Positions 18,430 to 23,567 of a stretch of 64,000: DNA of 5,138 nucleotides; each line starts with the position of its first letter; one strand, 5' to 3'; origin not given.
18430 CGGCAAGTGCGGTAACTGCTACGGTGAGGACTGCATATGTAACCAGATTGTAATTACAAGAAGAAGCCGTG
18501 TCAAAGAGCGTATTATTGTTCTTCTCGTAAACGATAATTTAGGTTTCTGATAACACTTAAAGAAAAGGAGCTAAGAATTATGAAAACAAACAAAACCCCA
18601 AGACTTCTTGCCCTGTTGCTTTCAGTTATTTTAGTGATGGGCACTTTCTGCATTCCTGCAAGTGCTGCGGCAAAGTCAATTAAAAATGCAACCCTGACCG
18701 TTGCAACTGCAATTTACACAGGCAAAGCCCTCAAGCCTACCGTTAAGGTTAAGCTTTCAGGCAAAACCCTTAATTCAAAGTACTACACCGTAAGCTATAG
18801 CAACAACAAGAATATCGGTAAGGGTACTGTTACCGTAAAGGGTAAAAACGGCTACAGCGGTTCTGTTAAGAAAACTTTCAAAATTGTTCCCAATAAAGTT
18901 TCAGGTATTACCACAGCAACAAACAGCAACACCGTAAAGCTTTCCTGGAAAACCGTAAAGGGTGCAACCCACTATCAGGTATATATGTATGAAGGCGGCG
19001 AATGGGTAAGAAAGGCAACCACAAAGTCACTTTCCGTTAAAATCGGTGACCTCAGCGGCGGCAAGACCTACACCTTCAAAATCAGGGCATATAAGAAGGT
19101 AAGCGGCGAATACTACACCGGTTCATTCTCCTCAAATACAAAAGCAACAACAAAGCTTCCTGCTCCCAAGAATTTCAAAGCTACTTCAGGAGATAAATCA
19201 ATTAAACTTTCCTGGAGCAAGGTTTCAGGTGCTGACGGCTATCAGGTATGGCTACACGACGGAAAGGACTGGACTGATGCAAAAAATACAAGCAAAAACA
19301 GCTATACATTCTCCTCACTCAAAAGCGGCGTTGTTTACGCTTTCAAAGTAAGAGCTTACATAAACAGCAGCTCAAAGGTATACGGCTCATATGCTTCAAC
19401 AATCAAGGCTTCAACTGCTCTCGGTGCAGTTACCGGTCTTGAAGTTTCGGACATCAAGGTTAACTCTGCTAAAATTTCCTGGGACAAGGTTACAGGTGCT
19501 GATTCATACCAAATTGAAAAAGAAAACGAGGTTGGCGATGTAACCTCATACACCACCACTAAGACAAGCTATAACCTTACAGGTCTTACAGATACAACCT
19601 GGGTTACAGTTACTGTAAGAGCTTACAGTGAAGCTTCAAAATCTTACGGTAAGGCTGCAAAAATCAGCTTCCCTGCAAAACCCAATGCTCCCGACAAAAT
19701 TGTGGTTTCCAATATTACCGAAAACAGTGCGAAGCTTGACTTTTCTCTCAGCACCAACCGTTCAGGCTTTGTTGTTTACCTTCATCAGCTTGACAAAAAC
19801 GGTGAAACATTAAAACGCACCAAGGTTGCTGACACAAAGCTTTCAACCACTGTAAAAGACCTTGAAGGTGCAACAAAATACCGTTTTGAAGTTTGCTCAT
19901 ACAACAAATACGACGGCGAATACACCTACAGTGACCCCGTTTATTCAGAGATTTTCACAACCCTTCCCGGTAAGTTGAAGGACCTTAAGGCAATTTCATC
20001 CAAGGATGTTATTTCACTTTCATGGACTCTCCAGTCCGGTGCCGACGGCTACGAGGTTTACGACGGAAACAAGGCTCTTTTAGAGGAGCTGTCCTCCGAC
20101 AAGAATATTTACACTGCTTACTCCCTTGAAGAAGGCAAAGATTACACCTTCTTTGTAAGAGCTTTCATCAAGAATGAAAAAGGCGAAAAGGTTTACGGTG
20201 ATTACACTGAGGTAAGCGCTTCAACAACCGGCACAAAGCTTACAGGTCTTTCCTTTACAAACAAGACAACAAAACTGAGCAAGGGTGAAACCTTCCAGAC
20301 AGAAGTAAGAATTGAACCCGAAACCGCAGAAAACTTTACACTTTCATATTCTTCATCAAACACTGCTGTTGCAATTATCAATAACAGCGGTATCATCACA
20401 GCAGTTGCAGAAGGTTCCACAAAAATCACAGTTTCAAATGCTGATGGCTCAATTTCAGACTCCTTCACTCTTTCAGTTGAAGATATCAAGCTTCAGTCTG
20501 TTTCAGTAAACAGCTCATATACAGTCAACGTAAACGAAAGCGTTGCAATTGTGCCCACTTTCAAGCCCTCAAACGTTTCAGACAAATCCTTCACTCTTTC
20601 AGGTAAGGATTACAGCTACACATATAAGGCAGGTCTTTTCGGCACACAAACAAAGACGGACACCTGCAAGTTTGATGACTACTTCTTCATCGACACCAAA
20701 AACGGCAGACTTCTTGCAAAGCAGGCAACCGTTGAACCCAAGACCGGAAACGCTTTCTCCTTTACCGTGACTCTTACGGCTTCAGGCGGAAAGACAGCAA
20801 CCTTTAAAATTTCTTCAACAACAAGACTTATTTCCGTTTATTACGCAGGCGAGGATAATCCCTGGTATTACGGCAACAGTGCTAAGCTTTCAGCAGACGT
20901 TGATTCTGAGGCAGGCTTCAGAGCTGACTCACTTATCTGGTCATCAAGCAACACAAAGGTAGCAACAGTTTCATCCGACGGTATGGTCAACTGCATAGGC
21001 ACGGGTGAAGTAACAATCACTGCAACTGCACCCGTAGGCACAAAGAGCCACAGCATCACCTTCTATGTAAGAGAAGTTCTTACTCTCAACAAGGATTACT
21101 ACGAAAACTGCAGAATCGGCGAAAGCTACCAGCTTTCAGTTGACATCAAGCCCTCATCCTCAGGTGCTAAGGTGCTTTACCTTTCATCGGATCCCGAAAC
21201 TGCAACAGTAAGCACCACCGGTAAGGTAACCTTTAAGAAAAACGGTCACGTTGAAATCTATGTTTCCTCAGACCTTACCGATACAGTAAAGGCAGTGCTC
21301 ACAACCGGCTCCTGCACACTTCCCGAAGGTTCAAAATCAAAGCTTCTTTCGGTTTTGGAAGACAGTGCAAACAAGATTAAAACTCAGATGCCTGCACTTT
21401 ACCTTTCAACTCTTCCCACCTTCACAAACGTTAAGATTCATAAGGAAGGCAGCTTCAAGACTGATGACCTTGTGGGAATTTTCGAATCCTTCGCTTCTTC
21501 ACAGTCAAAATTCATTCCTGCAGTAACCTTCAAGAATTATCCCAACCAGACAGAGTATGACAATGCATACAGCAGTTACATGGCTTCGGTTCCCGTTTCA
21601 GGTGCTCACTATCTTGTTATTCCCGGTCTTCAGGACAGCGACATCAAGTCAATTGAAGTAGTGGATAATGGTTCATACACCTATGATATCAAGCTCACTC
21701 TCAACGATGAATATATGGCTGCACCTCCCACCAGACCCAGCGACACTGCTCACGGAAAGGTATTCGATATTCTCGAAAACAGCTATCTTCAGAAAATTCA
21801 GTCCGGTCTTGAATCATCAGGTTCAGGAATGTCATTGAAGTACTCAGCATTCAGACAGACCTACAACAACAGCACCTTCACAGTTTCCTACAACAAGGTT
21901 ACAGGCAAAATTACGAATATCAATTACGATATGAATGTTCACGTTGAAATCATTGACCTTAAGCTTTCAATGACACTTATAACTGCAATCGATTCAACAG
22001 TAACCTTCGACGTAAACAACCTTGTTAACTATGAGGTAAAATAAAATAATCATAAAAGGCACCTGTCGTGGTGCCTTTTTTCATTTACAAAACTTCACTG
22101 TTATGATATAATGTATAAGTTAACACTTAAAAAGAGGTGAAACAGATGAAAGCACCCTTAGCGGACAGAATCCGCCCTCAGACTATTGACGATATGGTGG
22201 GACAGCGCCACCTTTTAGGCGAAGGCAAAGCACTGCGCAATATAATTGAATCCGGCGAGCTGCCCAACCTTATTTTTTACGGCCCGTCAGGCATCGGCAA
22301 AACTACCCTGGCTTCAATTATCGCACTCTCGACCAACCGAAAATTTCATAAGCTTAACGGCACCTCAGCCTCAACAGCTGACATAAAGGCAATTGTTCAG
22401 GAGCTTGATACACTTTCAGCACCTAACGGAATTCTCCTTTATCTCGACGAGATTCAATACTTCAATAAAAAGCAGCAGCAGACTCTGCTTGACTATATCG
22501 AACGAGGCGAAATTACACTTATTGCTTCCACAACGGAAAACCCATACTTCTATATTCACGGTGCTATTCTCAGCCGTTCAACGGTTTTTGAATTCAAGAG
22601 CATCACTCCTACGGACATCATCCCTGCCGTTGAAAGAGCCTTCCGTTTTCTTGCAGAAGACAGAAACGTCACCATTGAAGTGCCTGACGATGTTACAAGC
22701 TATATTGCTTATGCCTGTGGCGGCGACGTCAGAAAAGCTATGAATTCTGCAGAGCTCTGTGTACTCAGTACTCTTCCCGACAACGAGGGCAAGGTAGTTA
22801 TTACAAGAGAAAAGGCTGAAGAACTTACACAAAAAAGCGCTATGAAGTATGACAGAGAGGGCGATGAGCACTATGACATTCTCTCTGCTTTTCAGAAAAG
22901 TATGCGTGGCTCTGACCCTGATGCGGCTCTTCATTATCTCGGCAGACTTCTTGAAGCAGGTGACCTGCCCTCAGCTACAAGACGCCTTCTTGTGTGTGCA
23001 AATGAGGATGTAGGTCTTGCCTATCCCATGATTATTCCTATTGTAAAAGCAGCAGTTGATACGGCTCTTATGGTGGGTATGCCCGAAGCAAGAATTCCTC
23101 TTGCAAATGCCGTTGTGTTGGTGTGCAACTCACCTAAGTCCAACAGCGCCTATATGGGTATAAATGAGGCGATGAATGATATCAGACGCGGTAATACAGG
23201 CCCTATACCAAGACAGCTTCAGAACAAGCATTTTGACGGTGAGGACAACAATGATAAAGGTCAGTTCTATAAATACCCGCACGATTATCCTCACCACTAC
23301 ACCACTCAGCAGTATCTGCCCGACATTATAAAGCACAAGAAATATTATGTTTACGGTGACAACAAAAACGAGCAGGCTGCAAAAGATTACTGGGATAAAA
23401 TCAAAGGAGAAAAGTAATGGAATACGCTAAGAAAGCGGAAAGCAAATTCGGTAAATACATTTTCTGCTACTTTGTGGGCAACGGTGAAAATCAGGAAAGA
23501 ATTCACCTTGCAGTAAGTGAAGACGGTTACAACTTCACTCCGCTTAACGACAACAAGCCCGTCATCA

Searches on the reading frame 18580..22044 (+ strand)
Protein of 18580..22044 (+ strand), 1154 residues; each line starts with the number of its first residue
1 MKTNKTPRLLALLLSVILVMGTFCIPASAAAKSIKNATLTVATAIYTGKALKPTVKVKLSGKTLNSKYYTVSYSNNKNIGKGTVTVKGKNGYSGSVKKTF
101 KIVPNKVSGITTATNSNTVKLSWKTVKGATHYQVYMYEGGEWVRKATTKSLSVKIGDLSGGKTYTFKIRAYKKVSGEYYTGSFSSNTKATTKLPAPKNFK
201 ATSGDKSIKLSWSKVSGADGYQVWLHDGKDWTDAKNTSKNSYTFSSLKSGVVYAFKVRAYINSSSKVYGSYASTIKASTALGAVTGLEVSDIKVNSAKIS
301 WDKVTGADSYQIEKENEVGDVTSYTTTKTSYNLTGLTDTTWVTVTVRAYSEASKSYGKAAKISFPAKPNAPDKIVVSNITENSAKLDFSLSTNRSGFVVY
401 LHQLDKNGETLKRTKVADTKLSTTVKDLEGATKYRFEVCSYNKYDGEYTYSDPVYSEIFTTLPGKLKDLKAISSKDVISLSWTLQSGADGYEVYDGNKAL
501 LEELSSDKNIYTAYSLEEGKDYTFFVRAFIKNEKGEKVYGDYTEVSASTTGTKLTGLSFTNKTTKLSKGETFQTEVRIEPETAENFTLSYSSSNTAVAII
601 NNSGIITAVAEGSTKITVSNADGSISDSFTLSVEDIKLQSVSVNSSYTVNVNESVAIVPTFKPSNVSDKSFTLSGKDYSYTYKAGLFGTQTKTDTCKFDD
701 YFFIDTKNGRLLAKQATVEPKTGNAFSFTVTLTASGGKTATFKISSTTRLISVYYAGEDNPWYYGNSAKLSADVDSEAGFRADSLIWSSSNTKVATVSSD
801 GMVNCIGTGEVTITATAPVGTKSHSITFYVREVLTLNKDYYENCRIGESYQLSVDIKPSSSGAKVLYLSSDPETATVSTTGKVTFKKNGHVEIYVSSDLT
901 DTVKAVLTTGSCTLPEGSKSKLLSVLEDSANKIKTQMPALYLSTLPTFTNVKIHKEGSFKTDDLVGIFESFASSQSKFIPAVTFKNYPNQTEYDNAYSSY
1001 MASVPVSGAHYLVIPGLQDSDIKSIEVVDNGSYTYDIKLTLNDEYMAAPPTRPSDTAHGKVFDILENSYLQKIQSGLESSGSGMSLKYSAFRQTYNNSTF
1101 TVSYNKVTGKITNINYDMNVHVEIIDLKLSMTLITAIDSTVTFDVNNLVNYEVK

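Call 41: search_protein_families(library=pfam, max_evalue=0.00001, proteins=[window:18580-22044:+])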
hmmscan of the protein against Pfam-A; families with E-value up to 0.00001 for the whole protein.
window:18580-22044:+ (1154 aa): 3 families
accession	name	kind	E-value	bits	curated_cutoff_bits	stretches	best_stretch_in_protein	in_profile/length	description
PF00041.27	fn3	-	8.6e-30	103.2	25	2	195-263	2-72/84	Fibronectin type III domain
PF02368.24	Big_2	-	3.3e-22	78.7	22.8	3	846-902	16-74/79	Bacterial Ig-like domain (group 2)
PF21910.2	GH85_C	-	5e-08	33.7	27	0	116-143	16-44/95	GH85 endohexosaminidases, C-terminal domain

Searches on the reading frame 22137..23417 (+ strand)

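Call 41: search_protein_families(library=pfam, max_evalue=0.00001, proteins=[window:22137-23417:+])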
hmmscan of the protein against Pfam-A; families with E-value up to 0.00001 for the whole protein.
window:22137-23417:+ (426 aa): 5 families
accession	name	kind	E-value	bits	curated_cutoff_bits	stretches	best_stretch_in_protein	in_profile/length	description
PF12002.13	MgsA_C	-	1.5e-61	207.5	27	1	258-423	1-167/167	MgsA AAA+ ATPase C terminal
PF16193.11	AAA_assoc_2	-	2e-26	92.5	34.3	1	179-257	4-81/81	AAA C-terminal domain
PF00004.35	AAA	-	1.1e-10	42.5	21.2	1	45-149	1-124/131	ATPase family associated with various cellular activities (AAA)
PF05496.18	RuvB_N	-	3.7e-10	40.2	27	1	12-129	1-116/159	Holliday junction DNA helicase RuvB P-loop domain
PF07728.20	AAA_5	-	9e-06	26.2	22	0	44-134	1-103/139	AAA domain (dynein-related subfamily)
